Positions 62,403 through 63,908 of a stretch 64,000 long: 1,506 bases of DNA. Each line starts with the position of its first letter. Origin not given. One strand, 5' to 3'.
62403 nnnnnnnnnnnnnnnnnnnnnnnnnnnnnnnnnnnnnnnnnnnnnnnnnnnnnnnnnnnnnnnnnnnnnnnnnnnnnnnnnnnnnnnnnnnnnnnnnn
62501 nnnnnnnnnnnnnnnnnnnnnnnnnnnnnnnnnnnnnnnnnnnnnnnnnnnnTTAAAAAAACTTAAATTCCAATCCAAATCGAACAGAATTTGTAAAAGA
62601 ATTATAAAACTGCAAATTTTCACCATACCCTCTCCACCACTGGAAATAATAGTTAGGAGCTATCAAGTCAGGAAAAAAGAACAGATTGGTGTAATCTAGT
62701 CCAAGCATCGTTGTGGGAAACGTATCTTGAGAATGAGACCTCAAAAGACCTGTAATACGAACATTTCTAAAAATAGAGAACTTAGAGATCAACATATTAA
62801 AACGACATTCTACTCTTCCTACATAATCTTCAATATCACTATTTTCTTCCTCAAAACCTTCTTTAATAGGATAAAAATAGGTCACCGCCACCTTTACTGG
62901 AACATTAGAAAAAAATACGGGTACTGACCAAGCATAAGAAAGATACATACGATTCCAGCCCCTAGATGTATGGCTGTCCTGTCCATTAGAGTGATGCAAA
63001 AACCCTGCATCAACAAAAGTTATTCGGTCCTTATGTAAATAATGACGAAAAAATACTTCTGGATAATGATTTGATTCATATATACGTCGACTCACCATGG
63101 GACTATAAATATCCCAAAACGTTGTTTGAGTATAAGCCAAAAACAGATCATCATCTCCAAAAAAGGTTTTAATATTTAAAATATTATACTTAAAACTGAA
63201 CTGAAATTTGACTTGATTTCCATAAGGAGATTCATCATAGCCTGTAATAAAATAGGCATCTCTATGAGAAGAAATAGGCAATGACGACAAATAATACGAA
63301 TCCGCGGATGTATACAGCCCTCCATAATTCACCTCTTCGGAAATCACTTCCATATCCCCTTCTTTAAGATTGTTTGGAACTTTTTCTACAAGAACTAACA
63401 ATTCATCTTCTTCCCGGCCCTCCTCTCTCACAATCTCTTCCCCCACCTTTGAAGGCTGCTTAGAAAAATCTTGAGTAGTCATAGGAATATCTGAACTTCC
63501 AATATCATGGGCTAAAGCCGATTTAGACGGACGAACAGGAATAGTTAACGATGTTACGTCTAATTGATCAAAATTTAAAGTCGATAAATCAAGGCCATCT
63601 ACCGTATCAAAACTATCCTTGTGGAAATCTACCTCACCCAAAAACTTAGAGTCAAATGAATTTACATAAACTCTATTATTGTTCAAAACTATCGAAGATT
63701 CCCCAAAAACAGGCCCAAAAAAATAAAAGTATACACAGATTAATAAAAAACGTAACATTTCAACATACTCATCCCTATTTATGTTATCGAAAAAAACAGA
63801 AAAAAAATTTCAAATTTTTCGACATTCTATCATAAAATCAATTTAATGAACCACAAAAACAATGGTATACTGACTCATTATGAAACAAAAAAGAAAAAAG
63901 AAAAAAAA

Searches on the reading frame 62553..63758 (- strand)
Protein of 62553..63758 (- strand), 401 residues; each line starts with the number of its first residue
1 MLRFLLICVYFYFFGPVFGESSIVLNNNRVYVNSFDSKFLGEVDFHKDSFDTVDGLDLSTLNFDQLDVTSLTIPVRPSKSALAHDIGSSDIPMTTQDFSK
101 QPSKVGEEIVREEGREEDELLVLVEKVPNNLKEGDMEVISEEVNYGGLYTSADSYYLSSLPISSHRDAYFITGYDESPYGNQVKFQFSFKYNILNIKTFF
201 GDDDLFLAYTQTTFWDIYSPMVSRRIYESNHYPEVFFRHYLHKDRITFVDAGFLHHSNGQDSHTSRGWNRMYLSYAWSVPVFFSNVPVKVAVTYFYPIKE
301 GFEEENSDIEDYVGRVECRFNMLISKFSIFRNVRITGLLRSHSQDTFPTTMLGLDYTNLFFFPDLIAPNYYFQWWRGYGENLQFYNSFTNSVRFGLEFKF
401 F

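Call 71: search_protein_families(library=pfam, proteins=[window:62553-63758:-], max_evalue=0.001)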
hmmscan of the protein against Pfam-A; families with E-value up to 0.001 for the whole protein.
window:62553-63758:- (401 aa): 1 family
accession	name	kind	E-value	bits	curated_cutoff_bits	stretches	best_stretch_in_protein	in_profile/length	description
PF02253.21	PLA1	-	8.5e-35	121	27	1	180-397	52-256/257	Phospholipase A1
